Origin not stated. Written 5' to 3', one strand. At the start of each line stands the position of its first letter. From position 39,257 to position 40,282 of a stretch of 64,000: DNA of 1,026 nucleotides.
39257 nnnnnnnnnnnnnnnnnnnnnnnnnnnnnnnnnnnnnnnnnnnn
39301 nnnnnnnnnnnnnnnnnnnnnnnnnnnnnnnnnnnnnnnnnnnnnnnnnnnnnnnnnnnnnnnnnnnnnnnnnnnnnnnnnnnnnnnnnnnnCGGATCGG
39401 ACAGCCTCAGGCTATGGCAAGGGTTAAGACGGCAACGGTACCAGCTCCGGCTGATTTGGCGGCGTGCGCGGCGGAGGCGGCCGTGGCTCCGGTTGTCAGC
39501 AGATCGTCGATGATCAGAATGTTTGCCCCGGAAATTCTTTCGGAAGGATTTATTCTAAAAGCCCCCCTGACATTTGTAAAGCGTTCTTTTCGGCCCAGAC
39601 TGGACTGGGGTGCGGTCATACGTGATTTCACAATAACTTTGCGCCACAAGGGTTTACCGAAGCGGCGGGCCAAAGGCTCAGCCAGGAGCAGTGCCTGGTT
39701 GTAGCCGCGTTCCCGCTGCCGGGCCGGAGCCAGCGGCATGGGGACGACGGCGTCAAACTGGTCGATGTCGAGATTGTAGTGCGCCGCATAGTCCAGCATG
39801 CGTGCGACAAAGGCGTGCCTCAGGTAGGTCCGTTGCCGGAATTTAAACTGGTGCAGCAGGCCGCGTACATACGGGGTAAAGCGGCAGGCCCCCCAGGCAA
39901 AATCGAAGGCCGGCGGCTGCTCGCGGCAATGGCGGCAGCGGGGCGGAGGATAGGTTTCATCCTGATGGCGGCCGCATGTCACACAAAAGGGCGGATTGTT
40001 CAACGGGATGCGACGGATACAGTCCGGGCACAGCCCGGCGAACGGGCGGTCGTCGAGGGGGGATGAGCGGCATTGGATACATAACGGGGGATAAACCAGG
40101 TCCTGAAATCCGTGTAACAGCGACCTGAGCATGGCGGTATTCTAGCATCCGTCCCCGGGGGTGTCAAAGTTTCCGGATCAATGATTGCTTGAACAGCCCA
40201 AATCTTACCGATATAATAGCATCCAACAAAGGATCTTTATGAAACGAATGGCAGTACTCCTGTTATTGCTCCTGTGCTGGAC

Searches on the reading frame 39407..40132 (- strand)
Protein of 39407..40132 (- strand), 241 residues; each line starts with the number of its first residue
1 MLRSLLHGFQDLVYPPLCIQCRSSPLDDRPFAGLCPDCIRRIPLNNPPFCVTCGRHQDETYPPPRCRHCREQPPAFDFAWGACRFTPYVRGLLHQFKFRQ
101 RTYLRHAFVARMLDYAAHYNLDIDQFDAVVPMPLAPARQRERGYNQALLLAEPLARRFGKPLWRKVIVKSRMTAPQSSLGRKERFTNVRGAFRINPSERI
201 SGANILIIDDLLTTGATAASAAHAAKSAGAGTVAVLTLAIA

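Call 11: search_protein_families(library=pfam, proteins=[window:39407-40132:-], max_evalue=0.001)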
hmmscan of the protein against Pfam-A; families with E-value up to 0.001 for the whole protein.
window:39407-40132:- (241 aa): 2 families
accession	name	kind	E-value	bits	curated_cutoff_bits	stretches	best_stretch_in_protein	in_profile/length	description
PF18912.6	DZR_2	-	3.9e-07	30.2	27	1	10-69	2-55/56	Double zinc ribbon domain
PF00156.33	Pribosyltran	-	8.5e-06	25.6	26.3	1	147-238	40-123/158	Phosphoribosyl transferase domain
